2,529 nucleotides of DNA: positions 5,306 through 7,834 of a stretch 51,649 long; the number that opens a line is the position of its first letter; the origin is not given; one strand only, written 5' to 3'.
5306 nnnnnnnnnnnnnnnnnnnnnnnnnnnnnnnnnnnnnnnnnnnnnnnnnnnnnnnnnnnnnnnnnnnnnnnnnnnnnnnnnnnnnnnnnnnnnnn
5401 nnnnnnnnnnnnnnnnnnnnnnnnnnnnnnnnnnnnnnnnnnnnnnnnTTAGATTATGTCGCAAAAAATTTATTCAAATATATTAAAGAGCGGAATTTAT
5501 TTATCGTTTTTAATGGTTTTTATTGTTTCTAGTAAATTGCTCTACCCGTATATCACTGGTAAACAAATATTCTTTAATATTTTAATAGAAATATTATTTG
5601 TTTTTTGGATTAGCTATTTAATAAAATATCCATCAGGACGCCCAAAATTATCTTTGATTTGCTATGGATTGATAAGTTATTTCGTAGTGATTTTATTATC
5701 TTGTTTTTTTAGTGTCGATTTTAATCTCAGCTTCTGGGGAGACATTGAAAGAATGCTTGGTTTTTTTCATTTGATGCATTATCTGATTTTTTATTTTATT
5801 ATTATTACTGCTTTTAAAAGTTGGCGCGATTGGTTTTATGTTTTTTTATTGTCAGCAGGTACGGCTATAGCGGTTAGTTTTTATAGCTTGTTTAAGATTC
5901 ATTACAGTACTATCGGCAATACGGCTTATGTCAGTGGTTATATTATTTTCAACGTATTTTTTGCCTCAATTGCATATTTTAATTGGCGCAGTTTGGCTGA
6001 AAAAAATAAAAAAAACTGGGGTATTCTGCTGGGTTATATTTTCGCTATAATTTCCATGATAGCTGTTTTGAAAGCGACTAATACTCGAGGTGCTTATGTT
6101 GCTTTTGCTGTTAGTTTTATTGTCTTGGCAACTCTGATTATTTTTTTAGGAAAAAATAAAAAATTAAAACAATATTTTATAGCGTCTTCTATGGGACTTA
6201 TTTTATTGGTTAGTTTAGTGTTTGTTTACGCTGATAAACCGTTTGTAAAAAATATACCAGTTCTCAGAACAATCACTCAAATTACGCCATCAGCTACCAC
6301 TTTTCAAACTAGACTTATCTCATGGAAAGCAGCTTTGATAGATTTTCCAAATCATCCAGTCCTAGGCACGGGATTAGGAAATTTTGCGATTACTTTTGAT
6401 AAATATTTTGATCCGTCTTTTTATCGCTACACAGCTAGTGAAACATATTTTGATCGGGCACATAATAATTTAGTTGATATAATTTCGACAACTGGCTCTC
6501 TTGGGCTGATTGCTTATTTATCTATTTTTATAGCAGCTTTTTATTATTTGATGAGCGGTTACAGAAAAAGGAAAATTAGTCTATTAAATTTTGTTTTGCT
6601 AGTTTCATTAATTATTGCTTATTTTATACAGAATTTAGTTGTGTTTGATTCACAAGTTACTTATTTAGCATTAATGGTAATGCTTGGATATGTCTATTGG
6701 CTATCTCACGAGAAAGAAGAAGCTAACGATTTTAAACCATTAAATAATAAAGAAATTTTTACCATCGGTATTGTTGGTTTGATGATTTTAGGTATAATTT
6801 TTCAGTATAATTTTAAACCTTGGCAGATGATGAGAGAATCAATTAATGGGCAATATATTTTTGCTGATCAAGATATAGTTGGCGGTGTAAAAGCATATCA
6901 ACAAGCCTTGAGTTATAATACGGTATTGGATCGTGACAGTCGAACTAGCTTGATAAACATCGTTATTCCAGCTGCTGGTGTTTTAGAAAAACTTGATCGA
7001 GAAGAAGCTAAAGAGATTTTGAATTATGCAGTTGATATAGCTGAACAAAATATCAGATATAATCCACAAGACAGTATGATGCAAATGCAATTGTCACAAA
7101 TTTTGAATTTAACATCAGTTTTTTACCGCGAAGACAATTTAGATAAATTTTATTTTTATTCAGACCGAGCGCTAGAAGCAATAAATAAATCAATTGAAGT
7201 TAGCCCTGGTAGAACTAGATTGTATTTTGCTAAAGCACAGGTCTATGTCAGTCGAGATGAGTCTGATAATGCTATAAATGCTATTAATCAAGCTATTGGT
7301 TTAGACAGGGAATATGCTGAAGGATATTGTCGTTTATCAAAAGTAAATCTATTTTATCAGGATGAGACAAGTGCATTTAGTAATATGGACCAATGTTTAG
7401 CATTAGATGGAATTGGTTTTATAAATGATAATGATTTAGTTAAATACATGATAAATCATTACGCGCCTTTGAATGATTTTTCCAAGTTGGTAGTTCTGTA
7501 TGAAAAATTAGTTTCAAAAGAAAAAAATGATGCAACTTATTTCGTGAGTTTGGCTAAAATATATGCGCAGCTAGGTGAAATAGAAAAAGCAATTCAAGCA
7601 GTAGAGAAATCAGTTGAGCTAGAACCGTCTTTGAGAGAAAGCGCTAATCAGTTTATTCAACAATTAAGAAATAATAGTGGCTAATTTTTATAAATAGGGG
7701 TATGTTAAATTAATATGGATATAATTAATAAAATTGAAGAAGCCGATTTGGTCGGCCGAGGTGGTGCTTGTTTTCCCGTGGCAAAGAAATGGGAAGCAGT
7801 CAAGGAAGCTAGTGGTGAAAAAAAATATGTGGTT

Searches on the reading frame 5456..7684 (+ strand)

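Call 3: search_protein_families(library=pfam, proteins=[window:5456-7684:+], max_evalue=0.01)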
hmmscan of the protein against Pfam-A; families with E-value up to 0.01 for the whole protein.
window:5456-7684:+ (742 aa): 16 families
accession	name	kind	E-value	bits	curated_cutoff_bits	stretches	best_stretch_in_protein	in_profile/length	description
PF04932.20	Wzy_C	-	3.3e-18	66.4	31.7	1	197-355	2-149/149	O-Antigen ligase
PF13181.12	TPR_8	-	2.6e-10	40.1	25.7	2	695-725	3-33/34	Tetratricopeptide repeat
PF00515.34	TPR_1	-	3.9e-09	36.4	27.8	1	698-725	6-33/34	Tetratricopeptide repeat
PF07719.23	TPR_2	-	9.6e-08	32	27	1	695-725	3-33/34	Tetratricopeptide repeat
PF13428.12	TPR_14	-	5.5e-07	30.1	23.5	0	698-727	6-35/44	Tetratricopeptide repeat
PF13424.12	TPR_12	-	6.7e-07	29.8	30.1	0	681-722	32-74/77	Tetratricopeptide repeat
PF23914.1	TPR_CcmH_CycH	-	8e-07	29.5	42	1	687-737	44-94/158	Cytochrome c-type biogenesis protein H TPR domain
PF25058.1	ARM_TT21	-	1.2e-06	29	27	1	499-643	7-150/155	Tetratricopeptide repeat protein 21 ARM repeat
PF12569.14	NatA_aux_su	-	2.3e-06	27.3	33.3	1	543-618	184-257/515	N-terminal acetyltransferase A, auxiliary subunit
PF13414.12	TPR_11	-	2.9e-06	27.3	26.8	0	595-630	2-37/42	TPR repeat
PF13431.12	TPR_17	-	7.3e-06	26.3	24.4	0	681-714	1-34/34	Tetratricopeptide repeat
PF12895.13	ANAPC3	-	3.2e-05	24.6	27.2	0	675-724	5-53/82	Anaphase-promoting complex, cyclosome, subunit 3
PF14559.12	TPR_19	-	8.8e-05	23.2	25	0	681-721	13-53/68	Tetratricopeptide repeat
PF13432.12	TPR_16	-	0.0011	19.8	32.7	0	682-722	20-60/65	Tetratricopeptide repeat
PF13371.12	TPR_9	-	0.0012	19.3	35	0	570-617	12-59/73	Tetratricopeptide repeat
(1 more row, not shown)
